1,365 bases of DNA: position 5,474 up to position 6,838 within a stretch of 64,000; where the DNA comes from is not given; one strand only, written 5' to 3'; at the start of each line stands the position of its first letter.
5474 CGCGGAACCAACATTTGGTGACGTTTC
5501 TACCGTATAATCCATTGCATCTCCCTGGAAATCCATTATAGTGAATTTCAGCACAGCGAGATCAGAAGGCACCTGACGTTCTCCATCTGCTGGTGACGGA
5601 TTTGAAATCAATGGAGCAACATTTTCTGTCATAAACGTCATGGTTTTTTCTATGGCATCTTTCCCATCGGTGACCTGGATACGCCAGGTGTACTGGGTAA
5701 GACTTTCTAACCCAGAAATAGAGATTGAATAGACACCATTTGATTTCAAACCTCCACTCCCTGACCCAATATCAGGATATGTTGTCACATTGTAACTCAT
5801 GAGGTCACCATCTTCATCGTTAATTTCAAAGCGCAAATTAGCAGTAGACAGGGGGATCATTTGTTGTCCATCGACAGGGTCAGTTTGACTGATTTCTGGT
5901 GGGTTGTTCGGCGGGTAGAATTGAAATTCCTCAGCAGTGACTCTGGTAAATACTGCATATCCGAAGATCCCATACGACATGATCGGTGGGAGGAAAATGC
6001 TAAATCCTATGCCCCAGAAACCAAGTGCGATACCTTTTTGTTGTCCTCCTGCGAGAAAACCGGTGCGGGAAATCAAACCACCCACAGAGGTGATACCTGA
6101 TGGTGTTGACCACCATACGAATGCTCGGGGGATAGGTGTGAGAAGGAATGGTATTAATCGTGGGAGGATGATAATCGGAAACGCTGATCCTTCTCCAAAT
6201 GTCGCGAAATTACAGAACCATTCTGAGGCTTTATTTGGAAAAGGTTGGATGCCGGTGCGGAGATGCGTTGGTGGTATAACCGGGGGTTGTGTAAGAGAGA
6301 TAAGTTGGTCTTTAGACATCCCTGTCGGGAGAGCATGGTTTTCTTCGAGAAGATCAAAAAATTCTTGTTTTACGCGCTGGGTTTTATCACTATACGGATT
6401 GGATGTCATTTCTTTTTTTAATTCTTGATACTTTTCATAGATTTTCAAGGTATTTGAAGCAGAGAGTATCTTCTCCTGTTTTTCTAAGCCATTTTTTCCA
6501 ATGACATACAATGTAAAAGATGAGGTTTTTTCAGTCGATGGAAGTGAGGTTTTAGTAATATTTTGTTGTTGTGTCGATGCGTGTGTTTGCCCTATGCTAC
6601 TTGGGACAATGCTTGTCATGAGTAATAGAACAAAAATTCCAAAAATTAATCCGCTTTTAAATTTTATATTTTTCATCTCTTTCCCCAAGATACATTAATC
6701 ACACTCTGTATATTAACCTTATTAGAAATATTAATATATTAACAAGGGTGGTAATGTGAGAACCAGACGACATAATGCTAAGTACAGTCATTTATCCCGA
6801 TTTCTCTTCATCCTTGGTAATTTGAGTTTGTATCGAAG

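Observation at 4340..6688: Unusual architecture: an extracellular lectin-like protein with an internal Gly/aromatic-rich hydrophobic hairpin and a shared N-module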

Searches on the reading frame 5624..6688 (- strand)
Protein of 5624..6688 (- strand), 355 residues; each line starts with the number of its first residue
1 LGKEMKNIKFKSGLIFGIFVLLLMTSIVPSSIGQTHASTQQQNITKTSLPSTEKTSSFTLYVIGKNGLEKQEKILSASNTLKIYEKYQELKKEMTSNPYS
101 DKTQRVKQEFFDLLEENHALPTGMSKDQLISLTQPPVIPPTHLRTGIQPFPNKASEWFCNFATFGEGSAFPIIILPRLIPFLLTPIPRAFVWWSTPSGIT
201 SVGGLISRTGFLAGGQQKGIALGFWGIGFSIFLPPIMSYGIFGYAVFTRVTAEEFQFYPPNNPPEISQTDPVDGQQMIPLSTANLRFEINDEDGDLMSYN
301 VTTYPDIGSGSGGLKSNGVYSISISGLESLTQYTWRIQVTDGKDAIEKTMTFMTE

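Call 20: predict_structure(alignment_id=A1)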
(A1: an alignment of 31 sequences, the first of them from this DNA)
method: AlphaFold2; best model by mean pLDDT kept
length: 355 residues; sequences in the alignment: 31
mean_pLDDT: 81.6   pTM: 0.46
mean pLDDT of the five models: 81.6, 79.3, 79.3, 78.9, 78.5
residues with pLDDT >= 90: 192; 70-90: 86; 50-70: 25; < 50: 52
segments of 3 or more residues with pLDDT < 50: 1-7, 27-51, 138-150, 174-178
pLDDT, mean of each block of 10 residues (from residue 1): 45 70 57 36 36 81 85 94 96 89 95 96 90 66 40 88 89 52 63 93 90 94 85 82 92 88 92 97 97 92 96 95 97 97 91 96
secondary structure, 60 per line:
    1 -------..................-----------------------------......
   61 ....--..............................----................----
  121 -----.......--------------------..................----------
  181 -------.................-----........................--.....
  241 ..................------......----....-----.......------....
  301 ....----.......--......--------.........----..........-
elements in order: H8-25 E55-64 E67-76 H77-96 H101-116 H126-132 E153-170 E188-204 E210-233 E236-258 E265-270 E275-278 E284-290 E297-304 E309-315 E318-323 E332-340 E345-354
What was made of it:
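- On Fibronectin type III (PF00041): AF2 gives an all-beta domain at aa 265-354 with pLDDT >90 (call 20).
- Checked: The first repeat is modelled as all-beta at pLDDT >90 (call 20).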

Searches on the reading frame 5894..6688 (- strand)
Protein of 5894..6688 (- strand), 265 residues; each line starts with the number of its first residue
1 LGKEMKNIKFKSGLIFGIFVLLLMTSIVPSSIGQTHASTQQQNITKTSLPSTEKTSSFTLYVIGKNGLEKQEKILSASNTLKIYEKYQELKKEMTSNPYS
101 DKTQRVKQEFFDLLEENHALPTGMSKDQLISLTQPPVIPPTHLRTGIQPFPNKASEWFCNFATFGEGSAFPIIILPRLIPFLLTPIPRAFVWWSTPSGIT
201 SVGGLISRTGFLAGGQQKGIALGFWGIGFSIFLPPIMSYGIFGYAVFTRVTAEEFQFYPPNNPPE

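Call 8: find_homologous_proteins(query=window:5894-6688:-, max_evalue=0.01)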
Query seq(265 aa) (265 aa): 33 proteins with E <= 0.01 among 334 candidates.
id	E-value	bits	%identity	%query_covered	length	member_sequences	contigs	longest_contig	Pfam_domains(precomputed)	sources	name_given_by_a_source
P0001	1.6e-152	524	91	98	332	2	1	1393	-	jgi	jgi:hypothetical protein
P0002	3.9e-88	313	54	98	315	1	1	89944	-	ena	-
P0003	6.4e-87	309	56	98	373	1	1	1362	-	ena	-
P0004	1.4e-82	295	52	100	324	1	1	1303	-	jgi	-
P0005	2.4e-65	239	47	98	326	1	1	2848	-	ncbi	-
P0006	2.3e-63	232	46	97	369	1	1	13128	-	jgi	-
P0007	5.7e-60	221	50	80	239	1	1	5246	-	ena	-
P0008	2.2e-59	219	46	98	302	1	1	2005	-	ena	-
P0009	3.3e-55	205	41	98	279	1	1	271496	-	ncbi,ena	-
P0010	4.1e-54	202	43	98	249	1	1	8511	-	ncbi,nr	ncbi:MAG TPA: hypothetical protein HA260_04050, partial [Thermoplasmata archaeon]|nr:hypothetical pr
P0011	1.3e-53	200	52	75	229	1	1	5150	-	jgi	-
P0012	1.2e-51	194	42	98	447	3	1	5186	PF00041.28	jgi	-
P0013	1.9e-51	193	41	94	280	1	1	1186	-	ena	-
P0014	3.0e-51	192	41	91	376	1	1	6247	-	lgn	-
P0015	2.7e-49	186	41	98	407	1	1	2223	-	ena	-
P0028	1.7e-42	164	46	60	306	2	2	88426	-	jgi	-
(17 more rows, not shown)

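Call 31: predict_structure(alignment_id=A4)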
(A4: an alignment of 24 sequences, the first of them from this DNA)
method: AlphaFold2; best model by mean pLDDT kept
length: 213 residues; sequences in the alignment: 24
mean_pLDDT: 80.4   pTM: 0.53
mean pLDDT of the five models: 80.4, 79.8, 78.9, 78.6, 78.2
residues with pLDDT >= 90: 58; 70-90: 109; 50-70: 36; < 50: 10
segments of 3 or more residues with pLDDT < 50: 94-100
pLDDT, mean of each block of 10 residues (from residue 1): 77 78 90 92 83 91 92 86 72 48 82 86 60 65 89 86 91 83 74 89 85 45
secondary structure, 60 per line:
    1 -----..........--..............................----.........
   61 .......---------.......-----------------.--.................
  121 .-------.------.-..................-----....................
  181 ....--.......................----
elements in order: E6-15 E18-27 H28-47 H52-67 H77-83 E104-121 E138-155 E161-184 E187-209
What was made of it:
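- On Alpha-helical transmembrane hairpin: AF2 gives strands (calls 20, 31).
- On Oligomeric transmembrane beta-barrel anchors (e.g. YadA-type): AF2 predicts four long strands per protomer (calls 20, 31).
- Two AF2 runs on different alignments give the same four strands, with pLDDT 82-94 outside the tip loop (calls 20, 31). AF2 predicts beta strands in both runs (calls 20, 31).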

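Call 34: fold_search(model_id=the predicted structure, library=pdb)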
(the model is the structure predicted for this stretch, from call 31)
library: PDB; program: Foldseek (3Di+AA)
matches with E <= 10: 428; with E <= 0.001: 0
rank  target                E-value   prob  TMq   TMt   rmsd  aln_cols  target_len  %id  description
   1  5jo2_A                2.5e-02  0.13  0.13  0.15  16.2       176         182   11  Crystal structure of abscisic acid-bound abscisic acid receptor PYL3 in complex with type 2C protein phosphatase HAB1 (released 2016-09-07)
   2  4jda_B                9.2e-02  0.08  0.12  0.14  14.7       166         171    8  Complex structure of abscisic acid receptor PYL3 with (-)-ABA (released 2013-07-24)
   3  9qgl_1A               9.8e-02  0.09  0.11  0.14  14.6       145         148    5  Cryo-EM structure of the PlPVC1 baseplate, 6-fold symmetrized (C6), in extended state (released 2025-10-29)
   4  4dlo_B                1.0e-01  0.08  0.15  0.11  18.7       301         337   11  Crystal structure of the GAIN and HormR domains of brain angiogenesis inhibitor 3 (BAI3) (released 2012-02-22)
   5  4dsb_B                1.2e-01  0.07  0.11  0.12  14.2       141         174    8  Complex Structure of Abscisic Acid Receptor PYL3 with (+)-ABA in Spacegroup of I 212121 at 2.70A (released 2012-06-06)
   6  7ofh_A                1.2e-01  0.05  0.11  0.10  20.9       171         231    8  CryoEM structure of the outer membrane secretin pore pIV from the f1 filamentous bacteriophage. (released 2021-11-03)
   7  9khy_A                1.3e-01  0.10  0.12  0.18  13.3       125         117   10  Terminator and trunk structure of Escherichia phage Mu (released 2025-02-12)
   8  5lal_A                1.5e-01  0.08  0.13  0.16  12.8       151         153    8  Structure of Arabidopsis dirigent protein AtDIR6 (released 2016-11-09)
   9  4pw1_B                1.5e-01  0.10  0.14  0.14  20.5       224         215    7  Crystal structure of a protein with unknown function (CLOLEP_02462) from Clostridium leptum DSM 753 at 2.10 A resoluti (released 2014-06-18)
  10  7ej5_B                1.5e-01  0.06  0.11  0.04  15.9       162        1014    9  Cryo-EM structure of SARS-CoV-2 spike in complex with a neutralizing antibody RBD-chAb-45 (released 2021-06-23)
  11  9qgn_1A               1.8e-01  0.09  0.12  0.16  13.6       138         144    5  Cryo-EM structure of the PlPVC1 cap, 6-fold symmetrized (C6), in extended state (released 2025-10-29)
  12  6rap_A                2.0e-01  0.11  0.13  0.16  13.0       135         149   10  Cryo-EM structure of the anti-feeding prophage cap (AFP tube terminating cap) (released 2019-04-17)
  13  2eae_A                2.2e-01  0.05  0.10  0.04  14.9       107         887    6  Crystal structure of 1,2-a-L-fucosidase from Bifidobacterium bifidum in complexes with products (released 2007-04-24)
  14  7kq2_B                2.3e-01  0.08  0.11  0.16  12.3       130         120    6  1.98 A resolution crystal structure of Group A Streptococcus H111A HupZ-V5-His6 (released 2021-02-10)
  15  7etj_B                2.3e-01  0.08  0.09  0.02  20.4        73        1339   10  C5 portal vertex in the partially-enveloped virion capsid (released 2021-07-14)
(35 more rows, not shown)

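Call 42: fold_search(model_id=the predicted structure, library=viral)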
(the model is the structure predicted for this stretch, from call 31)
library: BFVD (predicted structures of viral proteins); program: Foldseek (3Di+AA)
matches with E <= 10: 428; with E <= 0.001: 0
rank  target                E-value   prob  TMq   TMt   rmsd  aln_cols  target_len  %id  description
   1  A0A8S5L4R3            3.3e-02  0.08  0.11  0.07  21.2       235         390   13  Maturation protein [ssRNA phage SRR6253161_2]
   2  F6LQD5                5.4e-02  0.23  0.14  0.19  14.9       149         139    7  (no name in the UniProt tables at hand)
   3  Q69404                6.8e-02  0.38  0.16  0.21  11.7       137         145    7  Nuclear protein [Suid herpesvirus 1]
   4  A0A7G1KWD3            7.6e-02  0.07  0.10  0.04  12.5       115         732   10  (no name in the UniProt tables at hand)
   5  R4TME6                8.6e-02  0.06  0.10  0.14  15.6       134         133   13  Tail tube protein [Halogranum tailed virus 1]
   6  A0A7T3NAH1            1.2e-01  0.12  0.13  0.12  14.4       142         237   11  (no name in the UniProt tables at hand)
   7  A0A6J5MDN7            1.3e-01  0.06  0.09  0.09  17.5       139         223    4  Uncharacterized protein [uncultured Caudovirales phage]
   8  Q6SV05                1.5e-01  0.09  0.13  0.19  15.0       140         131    9  Lef-8 (Fragment) [Neodiprion sertifer nucleopolyhedrovirus]
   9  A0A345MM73            1.7e-01  0.06  0.13  0.15  11.5       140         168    5  (no name in the UniProt tables at hand)
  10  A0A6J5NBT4            1.8e-01  0.11  0.13  0.16  13.8       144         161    8  Uncharacterized protein [uncultured Caudovirales phage]
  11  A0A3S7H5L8            1.8e-01  0.03  0.08  0.05  17.0       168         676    7  Minor coat protein [Arracacha latent virus C]
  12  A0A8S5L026            1.9e-01  0.08  0.17  0.10  28.2       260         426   10  Maturation protein [ssRNA phage SRR5467139_2]
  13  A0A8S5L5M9            1.9e-01  0.07  0.16  0.09  24.6       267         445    9  Maturation protein [ssRNA phage SRR7976325_16]
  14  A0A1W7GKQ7            2.0e-01  0.03  0.08  0.05  16.9       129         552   10  Uncharacterized protein [Tenacibaculum phage pT24]
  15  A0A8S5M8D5            2.3e-01  0.14  0.13  0.21  14.0       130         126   12  Uncharacterized protein [Siphoviridae sp. ctPAi1]
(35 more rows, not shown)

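Call 43: search_solved_structures(query=A4, max_evalue=10)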
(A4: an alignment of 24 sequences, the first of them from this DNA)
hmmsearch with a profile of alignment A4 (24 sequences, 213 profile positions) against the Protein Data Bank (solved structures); distinct sequences matched with E-value up to 10: 14.
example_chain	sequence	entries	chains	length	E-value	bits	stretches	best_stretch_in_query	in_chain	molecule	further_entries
3jqh_A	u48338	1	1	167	0.0004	23.5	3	29-88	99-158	C-type lectin domain family 4 member M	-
9o5w_B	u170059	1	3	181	0.097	15.7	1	4-89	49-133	Hemagglutinin HA2 chain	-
7vvu_V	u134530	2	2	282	0.36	13.9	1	46-119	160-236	Chromatin modification-related protein YNG2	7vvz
9ked_A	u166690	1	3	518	0.76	12.8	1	5-88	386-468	Hemagglutinin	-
6z9h_A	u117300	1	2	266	0.88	12.6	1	104-132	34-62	Deoxyribose-phosphate aldolase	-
3hzq_A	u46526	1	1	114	1.4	11.9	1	174-202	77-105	Large-conductance mechanosensitive channel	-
9r1o_A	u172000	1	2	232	1.8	11.6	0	28-74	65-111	sc-apCC-6-DPH-NR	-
5n9j_F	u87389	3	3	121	2.8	11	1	19-96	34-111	Mediator Complex Subunit 9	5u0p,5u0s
3lk6_A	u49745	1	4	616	4.4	10.3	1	18-96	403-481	Lipoprotein ybbD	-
3bmx_A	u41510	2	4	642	4.5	10.3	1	17-96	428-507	Uncharacterized lipoprotein ybbD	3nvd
2dnx_A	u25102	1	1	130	4.6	10.2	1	28-110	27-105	Syntaxin-12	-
4gyj_A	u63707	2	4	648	4.8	10.2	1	17-96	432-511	Uncharacterized lipoprotein ybbD | Glycoside Hydrolase NagZ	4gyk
6vrb_C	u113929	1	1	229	6.4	9.8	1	18-93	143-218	AcrVIA1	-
6egc_A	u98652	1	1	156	6.6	9.8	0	29-75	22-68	SC_2L4HC2_23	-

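Call 48: find_encoding_contigs(protein=P0009, flank=10000, max_places=2)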
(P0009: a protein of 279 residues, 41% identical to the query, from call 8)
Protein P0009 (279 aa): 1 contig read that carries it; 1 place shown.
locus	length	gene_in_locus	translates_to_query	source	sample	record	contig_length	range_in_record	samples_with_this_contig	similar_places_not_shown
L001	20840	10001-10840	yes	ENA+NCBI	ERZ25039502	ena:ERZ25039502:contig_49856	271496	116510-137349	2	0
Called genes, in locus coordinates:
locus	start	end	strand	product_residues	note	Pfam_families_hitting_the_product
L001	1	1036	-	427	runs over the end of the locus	PF00155:Aminotran_1_2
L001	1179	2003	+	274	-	PF00106:adh_short, PF01370:Epimerase (weak), PF08659:KR, PF13561:adh_short_C2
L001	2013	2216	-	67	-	-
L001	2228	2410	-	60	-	-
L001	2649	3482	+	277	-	-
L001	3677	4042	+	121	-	PF01625:PMSR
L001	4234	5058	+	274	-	-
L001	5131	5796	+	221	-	PF00702:Hydrolase, PF06888:Put_Phosphatase (faint), PF13419:HAD_2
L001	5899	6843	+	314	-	-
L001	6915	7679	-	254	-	PF09754:PAC2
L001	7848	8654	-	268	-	PF00575:S1, PF07541:EIF_2_alpha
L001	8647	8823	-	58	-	PF01667:Ribosomal_S27e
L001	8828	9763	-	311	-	PF00935:Ribosomal_L44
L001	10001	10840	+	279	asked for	-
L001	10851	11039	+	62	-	-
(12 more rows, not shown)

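Call 49: find_encoding_contigs(protein=P0028, flank=10000, max_places=2)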
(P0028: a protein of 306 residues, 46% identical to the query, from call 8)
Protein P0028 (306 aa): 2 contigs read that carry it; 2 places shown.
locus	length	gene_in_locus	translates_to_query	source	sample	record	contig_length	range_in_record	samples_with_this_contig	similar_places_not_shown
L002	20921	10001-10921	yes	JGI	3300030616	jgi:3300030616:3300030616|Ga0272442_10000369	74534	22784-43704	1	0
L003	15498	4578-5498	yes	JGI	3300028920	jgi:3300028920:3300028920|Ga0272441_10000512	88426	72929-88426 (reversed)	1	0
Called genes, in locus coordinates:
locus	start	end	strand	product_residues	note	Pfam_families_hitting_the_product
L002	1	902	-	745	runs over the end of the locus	PF03176:MMPL, PF12349:Sterol-sensing (weak), PF03176:MMPL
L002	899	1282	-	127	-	PF02002:TFIIE_alpha (faint), PF01978:TrmB (weak)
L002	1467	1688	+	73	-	PF04010:DUF357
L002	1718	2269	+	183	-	PF01613:Flavin_Reduct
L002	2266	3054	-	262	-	PF01887:SAM_HAT_N, PF20257:SAM_HAT_C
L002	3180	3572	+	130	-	-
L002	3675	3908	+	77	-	-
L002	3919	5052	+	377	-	PF14306:PUA_2, PF01747:ATP-sulfurylase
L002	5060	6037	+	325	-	PF01368:DHH (weak)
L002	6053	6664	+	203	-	PF01583:APS_kinase, PF13671:AAA_33 (weak)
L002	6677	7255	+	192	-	PF00685:Sulfotransfer_1 (weak), PF13469:Sulfotransfer_3 (faint)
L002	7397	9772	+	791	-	PF10102:DUF2341, PF13385:Laminin_G_3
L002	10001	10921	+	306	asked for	-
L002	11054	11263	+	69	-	PF10102:DUF2341 (weak)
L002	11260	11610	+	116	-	-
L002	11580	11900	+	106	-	PF13385:Laminin_G_3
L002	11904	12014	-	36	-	-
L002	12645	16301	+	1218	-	PF13620:CarboxypepD_reg (weak)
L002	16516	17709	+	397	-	PF00483:NTP_transferase, PF12804:NTP_transf_3, PF24894:Hexapep_GlmU (faint), PF00132:Hexapep, PF25084:LbH_EIF2B, PF00132:Hexapep (weak), PF25087:GMPPB_C, PF00132:Hexapep (weak), +1 more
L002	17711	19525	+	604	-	PF13522:GATase_6, PF13537:GATase_7, PF01380:SIS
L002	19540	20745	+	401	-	PF00483:NTP_transferase, PF12804:NTP_transf_3 (weak), PF25084:LbH_EIF2B, PF00132:Hexapep, PF14602:Hexapep_2 (weak), PF25087:GMPPB_C, PF25084:LbH_EIF2B, PF00132:Hexapep (weak), +1 more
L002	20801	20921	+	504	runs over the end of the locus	PF01943:Polysacc_synt, PF03023:MurJ, PF13440:Polysacc_synt_3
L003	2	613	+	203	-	?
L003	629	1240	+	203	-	PF01583:APS_kinase, PF13671:AAA_33 (weak)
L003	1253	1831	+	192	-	PF00685:Sulfotransfer_1 (weak), PF13469:Sulfotransfer_3 (faint)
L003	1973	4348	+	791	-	PF10102:DUF2341, PF13385:Laminin_G_3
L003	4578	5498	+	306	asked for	-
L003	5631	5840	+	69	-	PF10102:DUF2341 (weak)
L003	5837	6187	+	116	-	-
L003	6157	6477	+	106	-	PF13385:Laminin_G_3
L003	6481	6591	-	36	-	-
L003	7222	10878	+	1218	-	PF13620:CarboxypepD_reg (weak)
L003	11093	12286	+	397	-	PF00483:NTP_transferase, PF12804:NTP_transf_3, PF24894:Hexapep_GlmU (faint), PF00132:Hexapep, PF25084:LbH_EIF2B, PF00132:Hexapep (weak), PF25087:GMPPB_C, PF00132:Hexapep (weak), +1 more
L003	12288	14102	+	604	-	PF13522:GATase_6, PF13537:GATase_7, PF01380:SIS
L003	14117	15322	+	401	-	PF00483:NTP_transferase, PF12804:NTP_transf_3 (weak), PF25084:LbH_EIF2B, PF00132:Hexapep, PF14602:Hexapep_2 (weak), PF25087:GMPPB_C, PF25084:LbH_EIF2B, PF00132:Hexapep (weak), +1 more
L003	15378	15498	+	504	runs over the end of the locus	PF01943:Polysacc_synt, PF03023:MurJ, PF13440:Polysacc_synt_3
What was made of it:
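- The same arrangement is seen in L002 and L003 (call 49).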
